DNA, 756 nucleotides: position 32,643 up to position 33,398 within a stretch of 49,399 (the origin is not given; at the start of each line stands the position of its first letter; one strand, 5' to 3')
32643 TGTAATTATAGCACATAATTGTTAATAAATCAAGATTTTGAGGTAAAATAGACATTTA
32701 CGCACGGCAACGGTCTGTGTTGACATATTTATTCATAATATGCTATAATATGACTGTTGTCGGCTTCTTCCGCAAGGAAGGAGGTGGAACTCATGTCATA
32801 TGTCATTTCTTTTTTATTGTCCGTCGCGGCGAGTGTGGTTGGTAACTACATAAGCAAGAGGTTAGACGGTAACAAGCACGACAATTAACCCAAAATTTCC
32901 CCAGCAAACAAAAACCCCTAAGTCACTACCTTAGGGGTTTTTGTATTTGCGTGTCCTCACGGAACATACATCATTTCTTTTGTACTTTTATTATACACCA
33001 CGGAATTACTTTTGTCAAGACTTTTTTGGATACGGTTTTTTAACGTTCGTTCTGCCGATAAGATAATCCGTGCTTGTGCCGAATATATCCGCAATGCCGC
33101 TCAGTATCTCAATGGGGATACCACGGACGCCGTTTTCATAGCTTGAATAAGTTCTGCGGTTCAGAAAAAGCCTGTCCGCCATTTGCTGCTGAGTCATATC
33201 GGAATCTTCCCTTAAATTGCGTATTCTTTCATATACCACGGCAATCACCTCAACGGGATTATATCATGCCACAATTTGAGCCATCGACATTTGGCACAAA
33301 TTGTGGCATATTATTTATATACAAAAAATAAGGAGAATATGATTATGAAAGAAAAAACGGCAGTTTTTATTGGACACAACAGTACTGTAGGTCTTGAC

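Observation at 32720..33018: Unannotated par/Fst-like type I toxin-antitoxin module: 31-aa membrane peptide, convergent sRNA, shared bidirectional terminator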

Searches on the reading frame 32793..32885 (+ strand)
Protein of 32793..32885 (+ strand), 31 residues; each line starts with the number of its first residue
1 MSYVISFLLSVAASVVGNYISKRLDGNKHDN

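Call 8: search_protein_families(library=pfam, proteins=[window:32793-32885:+], max_evalue=10)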
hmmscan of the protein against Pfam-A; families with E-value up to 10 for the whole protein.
seq(31 aa): 0 families

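Call 9: search_protein_families(library=ncbifam, proteins=[window:32793-32885:+], max_evalue=10)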
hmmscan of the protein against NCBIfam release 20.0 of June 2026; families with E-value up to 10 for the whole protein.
seq(31 aa): 1 family
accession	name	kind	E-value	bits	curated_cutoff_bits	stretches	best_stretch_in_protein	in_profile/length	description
NF047374.1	CD_typeI_toxin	equivalog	0.025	15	60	1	5-20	2-17/51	type I toxin-antitoxin system toxin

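Call 14: search_dna_similar(query=window:32793-32885:+, collection=plasmids, mode=protein, max_evalue=10)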
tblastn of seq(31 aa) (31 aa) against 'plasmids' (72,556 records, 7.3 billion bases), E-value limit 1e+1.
Records with a match: 40; places in all: 45; records where one place covers at least 80% of the query: 36.
Best place of each record, by identity: 60-80% 19; <60% 21.
By first word of the organism name: Staphylococcus 30; uncultured 4; Waltera 1; Mogibacterium 1; Mediterraneibacter 1; Clostridium 1; Ligilactobacillus 1; Burkholderia 1.
By predicted mobility (MOB-suite, as given by PLSDB): non-mobilizable 31; mobilizable 9.
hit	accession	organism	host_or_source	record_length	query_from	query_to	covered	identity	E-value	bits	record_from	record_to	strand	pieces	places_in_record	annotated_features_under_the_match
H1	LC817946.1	Waltera intestinalis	Homo sapiens,Genome Sequencing,feces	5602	1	28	90%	67.9%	3e-2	35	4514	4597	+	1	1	none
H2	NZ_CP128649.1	Mogibacterium neglectum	Homo sapiens,whole organism,human oral ...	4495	1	31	100%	54.8%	1e-3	39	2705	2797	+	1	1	none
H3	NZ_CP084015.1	Mediterraneibacter gnavus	Homo sapiens,pure culture,human feces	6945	1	27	87%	63.0%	2e-1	33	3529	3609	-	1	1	none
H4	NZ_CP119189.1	Clostridium perfringens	goat,fecal sample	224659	1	28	90%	60.7%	4e-2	35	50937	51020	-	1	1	none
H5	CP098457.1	Staphylococcus pseudintermedius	Canis lupus familiaris,Skin Swab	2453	1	25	81%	60.0%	3e-1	33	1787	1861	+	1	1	none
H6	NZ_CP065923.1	Staphylococcus pseudintermedius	Canis lupus familiaris,skin (epidermal ...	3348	1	25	81%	60.0%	3e-1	33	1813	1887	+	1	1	none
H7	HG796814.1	uncultured bacterium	-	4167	1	25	81%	60.0%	4e-1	32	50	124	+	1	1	none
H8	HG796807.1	uncultured bacterium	-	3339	1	25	81%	60.0%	1e+0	31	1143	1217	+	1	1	none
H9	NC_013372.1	Staphylococcus epidermidis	-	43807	1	25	81%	60.0%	2e+0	30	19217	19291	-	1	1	none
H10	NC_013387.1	Staphylococcus sp. CDC25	-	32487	1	25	81%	60.0%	2e+0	30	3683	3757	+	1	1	none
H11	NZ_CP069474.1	Staphylococcus epidermidis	-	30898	1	25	81%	60.0%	2e+0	30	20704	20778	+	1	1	none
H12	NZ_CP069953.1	Staphylococcus epidermidis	-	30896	1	25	81%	60.0%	2e+0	30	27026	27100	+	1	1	none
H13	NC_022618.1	Staphylococcus epidermidis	Felis catus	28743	1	25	81%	60.0%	2e+0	30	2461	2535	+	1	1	none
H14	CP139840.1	Staphylococcus epidermidis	Homo sapiens,cell culture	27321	1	25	81%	60.0%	2e+0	30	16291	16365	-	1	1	none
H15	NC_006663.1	Staphylococcus epidermidis RP62A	-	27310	1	25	81%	60.0%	2e+0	30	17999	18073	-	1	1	none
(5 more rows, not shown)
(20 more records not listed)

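Call 15: search_dna_similar(query=window:32793-32885:+, collection=phages, mode=protein, max_evalue=10)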
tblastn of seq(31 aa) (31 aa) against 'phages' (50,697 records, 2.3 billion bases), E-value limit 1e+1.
Records with a match: 3; places in all: 3; records where one place covers at least 80% of the query: 3.
Best place of each record, by identity: 60-80% 1; <60% 2.
By first word of the organism name: Bacteriophage 2; bajarodino 1.
By host as written in the record: - 2; Peromyscus fraterculus 1.
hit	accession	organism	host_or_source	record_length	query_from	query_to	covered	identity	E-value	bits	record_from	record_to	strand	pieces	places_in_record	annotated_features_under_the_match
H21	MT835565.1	Bacteriophage sp.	human fecal samples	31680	4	31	90%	64.3%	6e-3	36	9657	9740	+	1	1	record has no annotation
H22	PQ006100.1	bajarodino virus 68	Peromyscus fraterculus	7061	1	31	100%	45.2%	1e-1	32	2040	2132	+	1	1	DNA binding protein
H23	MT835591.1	Bacteriophage sp.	human fecal samples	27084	4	28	81%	48.0%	9e-1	30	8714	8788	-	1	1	record has no annotation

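Call 16: get_annotated_region(hit=H1, flank=600)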
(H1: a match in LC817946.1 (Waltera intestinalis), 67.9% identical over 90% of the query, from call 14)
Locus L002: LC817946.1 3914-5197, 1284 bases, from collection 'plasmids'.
description: Waltera intestinalis 19YCFAH0.3Co2 plasmid p19YCFAH0.3Co2-2 DNA, complete sequence
organism: Waltera intestinalis (NCBI taxid 2606635)
taxonomy: Bacteria; Bacillota; Clostridia; Lachnospirales; Lachnospiraceae; Waltera; Waltera intestinalis
host: -; source: Homo sapiens,Genome Sequencing,feces; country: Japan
typing (MOB-suite, as given by PLSDB): non-mobilizable
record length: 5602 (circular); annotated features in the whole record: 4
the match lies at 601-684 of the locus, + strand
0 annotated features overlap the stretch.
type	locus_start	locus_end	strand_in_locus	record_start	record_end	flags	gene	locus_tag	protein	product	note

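Call 17: get_annotated_region(hit=H2, flank=600)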
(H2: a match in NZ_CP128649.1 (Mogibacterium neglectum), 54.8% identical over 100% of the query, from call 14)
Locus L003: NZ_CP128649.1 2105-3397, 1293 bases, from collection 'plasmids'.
description: Mogibacterium neglectum strain ATCC 700924 plasmid p_Mneg2, complete sequence
organism: Mogibacterium neglectum (NCBI taxid 114528)
taxonomy: Bacteria; Bacillota; Clostridia; Peptostreptococcales; Anaerovoracaceae; Mogibacterium; Mogibacterium neglectum
host: -; source: Homo sapiens,whole organism,human oral cavity; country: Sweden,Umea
typing (MOB-suite, as given by PLSDB): non-mobilizable
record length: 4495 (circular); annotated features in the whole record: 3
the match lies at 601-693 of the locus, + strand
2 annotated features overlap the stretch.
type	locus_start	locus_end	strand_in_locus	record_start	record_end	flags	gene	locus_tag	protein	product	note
CDS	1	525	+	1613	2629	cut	-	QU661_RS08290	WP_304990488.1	replication initiation protein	GO:0006270 - DNA replication initiation [Evidence IEA]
CDS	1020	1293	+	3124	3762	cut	-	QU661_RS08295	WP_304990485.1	hypothetical protein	-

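Call 18: get_annotated_region(hit=H3, flank=600)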
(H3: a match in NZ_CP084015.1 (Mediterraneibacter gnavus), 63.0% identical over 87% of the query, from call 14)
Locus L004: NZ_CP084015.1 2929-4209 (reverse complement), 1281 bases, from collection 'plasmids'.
description: Mediterraneibacter gnavus strain NBRC 114413 plasmid unnamed1, complete sequence
organism: Mediterraneibacter gnavus (NCBI taxid 33038)
taxonomy: Bacteria; Bacillota; Clostridia; Lachnospirales; Lachnospiraceae; Mediterraneibacter; Mediterraneibacter gnavus
host: -; source: Homo sapiens,pure culture,human feces; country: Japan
typing (MOB-suite, as given by PLSDB): non-mobilizable
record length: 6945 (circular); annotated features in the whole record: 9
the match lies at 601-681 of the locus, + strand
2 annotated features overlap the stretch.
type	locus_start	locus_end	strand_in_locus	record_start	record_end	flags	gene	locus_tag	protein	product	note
CDS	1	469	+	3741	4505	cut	-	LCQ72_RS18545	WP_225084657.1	DUF6040 family protein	-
CDS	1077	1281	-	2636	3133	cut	-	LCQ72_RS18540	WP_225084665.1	hypothetical protein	-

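Call 19: get_annotated_region(hit=H4, flank=600)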
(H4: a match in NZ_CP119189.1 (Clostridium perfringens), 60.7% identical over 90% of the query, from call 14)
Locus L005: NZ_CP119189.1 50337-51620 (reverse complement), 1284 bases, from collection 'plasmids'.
description: Clostridium perfringens strain 21-D-5 plasmid p21-D-5b, complete sequence
organism: Clostridium perfringens (NCBI taxid 1502)
taxonomy: Bacteria; Bacillota; Clostridia; Eubacteriales; Clostridiaceae; Clostridium; Clostridium perfringens
host: -; source: goat,fecal sample; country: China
typing (MOB-suite, as given by PLSDB): non-mobilizable; replicon Inc18
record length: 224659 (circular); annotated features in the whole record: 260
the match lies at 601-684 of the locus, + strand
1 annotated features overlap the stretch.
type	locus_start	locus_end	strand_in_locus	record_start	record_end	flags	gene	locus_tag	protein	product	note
CDS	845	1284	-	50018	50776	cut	-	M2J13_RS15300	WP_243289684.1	hypothetical protein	-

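Call 20: get_annotated_region(hit=H15, flank=600)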
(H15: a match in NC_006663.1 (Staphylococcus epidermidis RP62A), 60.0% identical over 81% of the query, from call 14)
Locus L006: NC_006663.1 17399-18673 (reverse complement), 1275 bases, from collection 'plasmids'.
description: Staphylococcus epidermidis RP62A plasmid pSERP, complete sequence
organism: Staphylococcus epidermidis RP62A (NCBI taxid 176279)
taxonomy: Bacteria; Bacillota; Bacilli; Bacillales; Staphylococcaceae; Staphylococcus; Staphylococcus epidermidis; Staphylococcus epidermidis RP62A
host: -; source: -; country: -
typing (MOB-suite, as given by PLSDB): mobilizable; replicon rep_cluster_1442,rep_cluster_910; relaxase MOBP
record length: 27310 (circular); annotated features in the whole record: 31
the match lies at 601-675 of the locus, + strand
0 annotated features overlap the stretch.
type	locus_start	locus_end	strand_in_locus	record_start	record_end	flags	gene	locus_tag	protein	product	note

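Call 21: get_annotated_region(hit=H21, flank=600)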
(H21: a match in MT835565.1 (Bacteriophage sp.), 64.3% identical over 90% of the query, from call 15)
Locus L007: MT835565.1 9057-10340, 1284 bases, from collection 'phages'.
description: UNVERIFIED: Bacteriophage sp. clone scaffold_183 genomic sequence.
organism: Bacteriophage sp. (NCBI taxid 38018)
taxonomy: Viruses
host: -; source: human fecal samples; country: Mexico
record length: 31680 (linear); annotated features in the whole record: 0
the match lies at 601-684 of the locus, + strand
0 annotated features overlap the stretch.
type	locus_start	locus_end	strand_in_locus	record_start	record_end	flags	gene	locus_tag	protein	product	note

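Call 31: find_related_loci(query=A1, collection=genome_contigs, flank=1500)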
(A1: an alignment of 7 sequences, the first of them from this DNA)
Query A1 (31 aa) in genome_contigs; peptide patterns used: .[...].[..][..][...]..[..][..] (x = any residue, [..] = any of these).
577 stretches matched a pattern; 310 encode a relative of the query (tblastn E <= 1e-3); the best 80 are kept; 80 distinct loci.
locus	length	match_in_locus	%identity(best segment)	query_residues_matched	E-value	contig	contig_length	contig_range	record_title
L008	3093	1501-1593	97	1-31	2e-15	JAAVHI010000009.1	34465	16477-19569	MAG: Ruminococcus sp. isolate Mgla_MAG_49-bin_14 c_000000017409, whole genome shotgun sequence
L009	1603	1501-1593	71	1-31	2e-10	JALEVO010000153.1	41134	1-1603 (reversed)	MAG: Oscillospiraceae bacterium isolate SUG375 k141_288831, whole genome shotgun sequence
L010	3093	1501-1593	61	1-31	8e-10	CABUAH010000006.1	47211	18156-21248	MAG TPA_asm: uncultured Ruminococcaceae bacterium isolate MGYG-HGUT-03826 genome assembly, contig: GUT_GENOME244786_6, w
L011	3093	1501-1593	65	1-31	4e-9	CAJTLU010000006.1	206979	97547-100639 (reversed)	MAG TPA_asm: uncultured Lachnospiraceae bacterium isolate MGBC100288 genome assembly, contig: MGBC100288.6, whole genome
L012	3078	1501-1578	81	4-29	3e-9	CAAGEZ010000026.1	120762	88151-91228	MAG TPA_asm: Ruminococcaceae bacterium, isolate HGM13261, WGS project CAAGEZ010000000 data, contig: SRS476192_19_k119_67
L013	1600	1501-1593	68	1-31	5e-9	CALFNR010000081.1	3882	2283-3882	MAG TPA_asm: uncultured Lachnoclostridium sp. isolate SRR1747057_bin.44_CONCOCT_v1.1_MAG genome assembly, contig: ERZ808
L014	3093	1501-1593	61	1-31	7e-9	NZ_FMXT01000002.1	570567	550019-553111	Pseudobutyrivibrio sp. YE44, whole genome shotgun sequence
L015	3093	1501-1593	65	1-31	7e-9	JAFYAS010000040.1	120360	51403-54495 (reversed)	MAG: Lachnospiraceae bacterium isolate RGIG6919 Sheep_Rumen-5__c1155750, whole genome shotgun sequence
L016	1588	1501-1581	70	1-27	1e-8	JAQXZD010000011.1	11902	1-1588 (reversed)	MAG: Lachnospiraceae bacterium isolate SUG1654 k141_869593, whole genome shotgun sequence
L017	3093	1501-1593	58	1-31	1e-8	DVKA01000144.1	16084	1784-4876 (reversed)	MAG TPA_asm: Candidatus Caccocola faecipullorum isolate ChiHcec3-7374 ChiHcec3__C142731_L16084_SRR6323320, whole genome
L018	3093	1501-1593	61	1-31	1e-8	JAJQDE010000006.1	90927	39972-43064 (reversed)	MAG: Lachnospiraceae bacterium isolate C.B3_9 NODE_57_length_90927_cov_20.609748, whole genome shotgun sequence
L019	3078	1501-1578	77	4-29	1e-8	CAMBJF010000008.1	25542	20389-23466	MAG: uncultured Ruminococcus sp. isolate ERR1855543_bin.32_metaWRAP_v1.3_MAG genome assembly, contig: ERZ9514765.630, wh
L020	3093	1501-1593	61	1-31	1e-8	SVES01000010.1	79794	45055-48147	MAG: Pseudobutyrivibrio ruminis isolate SIG312 NODE_521_length_79794_cov_13.072544, whole genome shotgun sequence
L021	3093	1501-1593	61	1-31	1e-8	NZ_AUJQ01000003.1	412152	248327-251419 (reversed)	Pseudobutyrivibrio ruminis AD2017 G611DRAFT_scaffold00002.2_C, whole genome shotgun sequence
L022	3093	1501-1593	61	1-31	1e-8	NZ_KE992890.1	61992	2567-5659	[Clostridium] symbiosum ATCC 14940 Scaffold2278, whole genome shotgun sequence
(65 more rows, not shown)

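Call 32: find_related_loci(query=A1, collection=viral_contigs, flank=1500)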
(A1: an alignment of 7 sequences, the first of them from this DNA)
Query A1 (31 aa) in viral_contigs; peptide patterns used: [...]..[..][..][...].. (x = any residue, [..] = any of these).
176 stretches matched a pattern; 42 encode a relative of the query (tblastn E <= 1e-3); 42 distinct loci.
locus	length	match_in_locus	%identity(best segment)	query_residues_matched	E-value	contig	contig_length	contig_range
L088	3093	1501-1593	61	1-31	7e-9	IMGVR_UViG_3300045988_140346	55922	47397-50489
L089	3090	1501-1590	57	2-31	1e-7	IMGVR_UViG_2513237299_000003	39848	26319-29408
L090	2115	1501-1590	57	2-31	3e-7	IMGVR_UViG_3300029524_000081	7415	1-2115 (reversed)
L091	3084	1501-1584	61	1-28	7e-7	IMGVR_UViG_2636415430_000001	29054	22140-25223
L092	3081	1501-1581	48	1-27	8e-7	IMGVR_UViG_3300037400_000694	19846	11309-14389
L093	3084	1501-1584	61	1-28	8e-7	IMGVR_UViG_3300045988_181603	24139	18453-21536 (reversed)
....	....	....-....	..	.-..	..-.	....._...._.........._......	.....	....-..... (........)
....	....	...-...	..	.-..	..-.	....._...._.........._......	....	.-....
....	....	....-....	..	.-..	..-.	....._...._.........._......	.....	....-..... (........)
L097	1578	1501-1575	60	4-28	1e-6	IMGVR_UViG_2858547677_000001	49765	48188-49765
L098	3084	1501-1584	54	4-31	2e-6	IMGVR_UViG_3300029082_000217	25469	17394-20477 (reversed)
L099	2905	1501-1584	54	1-28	2e-6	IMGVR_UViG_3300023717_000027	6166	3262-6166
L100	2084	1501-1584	54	1-28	2e-6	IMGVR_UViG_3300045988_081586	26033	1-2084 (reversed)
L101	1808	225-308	59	1-29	3e-6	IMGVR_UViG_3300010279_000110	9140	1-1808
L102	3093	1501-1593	58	1-31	3e-6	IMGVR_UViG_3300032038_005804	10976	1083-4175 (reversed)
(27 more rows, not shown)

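Call 41: search_protein_representatives(protein=window:32793-32885:+)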
Query: 31 residues. Proteins with E-value up to 0.001 (for the whole library): 5; up to 1e-10: 0; up to 1e-30: 0. The best 5 are listed.
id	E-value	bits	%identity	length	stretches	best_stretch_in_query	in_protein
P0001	1.2e-05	39.1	52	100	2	3-27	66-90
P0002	7.5e-05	36.8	71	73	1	1-31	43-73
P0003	3.1e-04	35.0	65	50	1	1-31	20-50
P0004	5.8e-04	34.2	64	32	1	1-28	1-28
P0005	7.7e-04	33.8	77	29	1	3-28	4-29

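Call 43: list_cluster_members(proteins=[P0004, P0005, P0003, P0002, P0001])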
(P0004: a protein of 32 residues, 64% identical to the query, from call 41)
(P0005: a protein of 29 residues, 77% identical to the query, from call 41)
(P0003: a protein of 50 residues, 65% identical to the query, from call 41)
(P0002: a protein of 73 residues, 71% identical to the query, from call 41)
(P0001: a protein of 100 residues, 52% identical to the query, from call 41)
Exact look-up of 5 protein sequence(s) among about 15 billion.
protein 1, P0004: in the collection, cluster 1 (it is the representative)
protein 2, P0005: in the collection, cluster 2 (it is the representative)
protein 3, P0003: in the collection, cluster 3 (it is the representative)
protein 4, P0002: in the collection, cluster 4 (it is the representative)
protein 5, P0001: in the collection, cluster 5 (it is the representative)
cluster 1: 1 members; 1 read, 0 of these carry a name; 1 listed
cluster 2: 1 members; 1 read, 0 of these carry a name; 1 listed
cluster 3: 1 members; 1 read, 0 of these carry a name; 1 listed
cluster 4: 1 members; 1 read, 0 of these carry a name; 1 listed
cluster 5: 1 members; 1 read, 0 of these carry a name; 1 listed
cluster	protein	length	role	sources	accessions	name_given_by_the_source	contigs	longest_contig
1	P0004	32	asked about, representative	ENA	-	-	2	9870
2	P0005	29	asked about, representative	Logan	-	-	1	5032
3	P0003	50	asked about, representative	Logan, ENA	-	-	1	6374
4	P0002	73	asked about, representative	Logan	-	-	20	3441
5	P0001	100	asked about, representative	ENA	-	-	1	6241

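Call 46: search_protein_families(library=pfam, alignment_id=A2, max_evalue=10)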
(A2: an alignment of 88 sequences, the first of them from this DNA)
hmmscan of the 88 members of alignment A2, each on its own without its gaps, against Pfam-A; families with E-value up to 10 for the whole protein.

A. member 1, seq(31 aa): 0 families

B. families by the number of members that match (of 88 scanned): 23 families
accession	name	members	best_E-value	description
PF09926.15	DUF2158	39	0.0032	Uncharacterized small protein (DUF2158)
PF09527.15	ATPase_gene1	15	0.0051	Putative F0F1-ATPase subunit Ca2+/Mg2+ transporter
PF16083.10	Phage_holin_3_3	14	0.0037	LydA holin phage, holin superfamily III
PF11712.13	Vma12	5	0.11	Endoplasmic reticulum-based factor for assembly of V-ATPase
PF09335.16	VTT_dom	4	0.056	VTT domain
PF12822.12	ECF_trnsprt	3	0.044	ECF transporter, substrate-specific component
PF13940.11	Ldr_toxin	3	0.11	Toxin Ldr, type I toxin-antitoxin system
PF09835.14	DUF2062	3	0.13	Uncharacterized protein conserved in bacteria (DUF2062)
PF18422.6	TNFR_16_TM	2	0.011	Tumor necrosis factor receptor member 16 trans-membrane domain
PF08018.16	Antimicrobial_1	2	0.063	Frog antimicrobial peptide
PF13056.11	DUF3918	2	0.099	Protein of unknown function (DUF3918)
PF04893.22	Yip1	1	0.037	Yip1 domain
PF14004.11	DUF4227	1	0.076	Protein of unknown function (DUF4227)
PF20153.4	DUF6535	1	0.082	Family of unknown function (DUF6535)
PF19388.4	DUF5963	1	0.093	Family of unknown function (DUF5963)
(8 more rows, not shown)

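Call 47: search_protein_families(library=ncbifam, alignment_id=A2, max_evalue=10)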
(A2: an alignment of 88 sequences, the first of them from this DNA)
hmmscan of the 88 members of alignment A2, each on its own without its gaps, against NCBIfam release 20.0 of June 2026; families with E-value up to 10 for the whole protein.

A. member 1, seq(31 aa): 1 family
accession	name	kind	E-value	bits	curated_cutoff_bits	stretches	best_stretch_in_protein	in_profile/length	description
NF047374.1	CD_typeI_toxin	equivalog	0.025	15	60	1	5-20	2-17/51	type I toxin-antitoxin system toxin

B. families by the number of members that match (of 88 scanned): 14 families
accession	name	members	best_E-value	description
NF047374.1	CD_typeI_toxin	59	0.00027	type I toxin-antitoxin system toxin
NF007332.0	PRK09821.1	17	0.012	GntP family transporter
NF033608.1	type_I_tox_Fst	7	0.011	type I toxin-antitoxin system Fst family toxin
TIGR04205.1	classIII_w_PIP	6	0.03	class III signal peptide domain-containing protein, archaeosortase D/PIP-CTERM system-associated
NF047378.1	photo_II_Psb35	3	0.04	photosystem II assembly protein Psb35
NF038378.1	DNZ54_00345_fm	3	0.053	DNZ54_00345 family protein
TIGR00112.1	proC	2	0.05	pyrroline-5-carboxylate reductase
TIGR03510.1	XapX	2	0.077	XapX domain-containing protein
NF038035.1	lactGalph_entA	1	0.041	lactococcin G-alpha/enterocin 1071A family bacteriocin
NF006029.0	PRK08168.1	1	0.045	NADH-quinone oxidoreductase subunit L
NF005247.0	PRK06758.1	1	0.09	hypothetical protein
TIGR01673.1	holin_LLH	1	0.092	phage holin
NF009589.0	PRK13030.1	1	0.17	indolepyruvate ferredoxin oxidoreductase family protein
TIGR04207.1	halo_sig_pep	1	1.4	surface glycoprotein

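Call 48: search_solved_structures(query=A2, max_evalue=10, show_alignments=3)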
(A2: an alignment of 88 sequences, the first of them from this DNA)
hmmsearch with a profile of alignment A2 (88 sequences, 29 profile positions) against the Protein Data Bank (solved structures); distinct sequences matched with E-value up to 10: 0.

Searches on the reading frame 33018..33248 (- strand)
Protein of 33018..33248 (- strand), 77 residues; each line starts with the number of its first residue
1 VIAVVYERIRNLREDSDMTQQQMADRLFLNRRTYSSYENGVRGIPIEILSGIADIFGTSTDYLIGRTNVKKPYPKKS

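Call 8: search_protein_families(library=pfam, proteins=[window:33018-33248:-], max_evalue=10)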
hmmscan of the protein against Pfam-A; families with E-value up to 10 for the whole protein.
seq(77 aa): 6 families
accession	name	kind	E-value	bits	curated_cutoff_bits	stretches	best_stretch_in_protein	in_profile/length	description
PF01381.28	HTH_3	-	1.6e-12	47.7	23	1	9-63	1-55/55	Helix-turn-helix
PF12844.13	HTH_19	-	1.8e-11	44.2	30.2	1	6-67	1-62/64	Helix-turn-helix domain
PF13560.12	HTH_31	-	1.6e-08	35.1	27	1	8-61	5-59/64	Helix-turn-helix domain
PF13443.12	HTH_26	-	3.4e-05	24.4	22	1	8-59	1-53/63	Cro/C1-type HTH DNA-binding domain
PF20432.4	Xre-like-HTH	-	0.0011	19.6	25.8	1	9-36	15-42/63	Antitoxin Xre-like helix-turn-helix domain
PF13412.12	HTH_24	-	0.021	14.9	21.9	1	10-36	10-36/48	Winged helix-turn-helix DNA-binding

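Call 9: search_protein_families(library=ncbifam, proteins=[window:33018-33248:-], max_evalue=10)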
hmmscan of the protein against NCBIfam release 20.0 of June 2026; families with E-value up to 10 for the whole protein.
seq(77 aa): 15 families
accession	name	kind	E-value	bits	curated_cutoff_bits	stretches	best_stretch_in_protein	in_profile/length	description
NF041951.1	phage_RstR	subfamily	1.9e-13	50.6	80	1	6-72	4-70/108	RstR family transcriptional repressor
NF047948.1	male_kill_WMK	equivalog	3.2e-07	30.1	300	1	6-71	7-72/300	WO male-killing family protein Wmk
NF041575.1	antitoxPezA_Strep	equivalog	1.1e-05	25.5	290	1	6-72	3-69/158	type II toxin-antitoxin system antitoxin PezA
NF038139.1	Reg_Aceta_RamB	equivalog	3.3e-05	22.7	700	1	5-63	3-61/465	acetate metabolism transcriptional regulator RamB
NF006015.0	PRK08154.1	subfamily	6.3e-05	22.3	204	1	5-68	31-94/314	anaerobic benzoate catabolism transcriptional regulator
NF003162.0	PRK04140.1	equivalog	0.0002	20.5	263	1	7-58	129-180/317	transcriptional regulator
TIGR03070.1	couple_hipB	subfamily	0.0015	18.4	71.65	1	9-58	7-56/58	type II toxin-antitoxin system Y4mF family antitoxin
TIGR03830.1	CxxCG_CxxCG_HTH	subfamily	0.0063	16.3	61.8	1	7-41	68-102/127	type II TA system antitoxin MqsA family protein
NF040522.1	VC1465_fam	subfamily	0.0067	16.5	70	1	9-48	1-40/111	VC1465 family Xer recombination activation factor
NF052239.1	antitox_spr1629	equivalog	0.0076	15.4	335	1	7-68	5-66/377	spr1629 family repressor/antitoxin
NF008109.0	PRK10856.1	equivalog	0.01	15.6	208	1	7-37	17-47/334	cytoskeleton protein RodZ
TIGR00270.2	TIGR00270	equivalog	0.056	13.3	110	1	7-40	78-111/159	multiprotein bridging factor aMBF1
NF007271.0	PRK09726.1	equivalog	0.094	12.7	79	1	9-40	17-48/88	type II toxin-antitoxin system antitoxin HipB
NF010465.0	PRK13890.1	equivalog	0.13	12.3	96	1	5-71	6-72/121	conjugal transfer protein TrbA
NF047542.1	telomere_Tap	equivalog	0.24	10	600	1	7-41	21-54/695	telomere-associated protein Tap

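Call 13: find_encoding_contigs(protein=window:33018-33248:-, flank=3000, max_places=10)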
Protein seq(77 aa) (77 aa): 1 contig read that carries it; 1 place shown.
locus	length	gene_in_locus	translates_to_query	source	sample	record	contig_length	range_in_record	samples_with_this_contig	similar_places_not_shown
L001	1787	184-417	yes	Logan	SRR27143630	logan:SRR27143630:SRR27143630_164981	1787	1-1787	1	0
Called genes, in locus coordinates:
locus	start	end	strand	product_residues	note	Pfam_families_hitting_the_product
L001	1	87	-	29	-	?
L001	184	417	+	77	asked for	PF12844:HTH_19, PF13560:HTH_31, PF01381:HTH_3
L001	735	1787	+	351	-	?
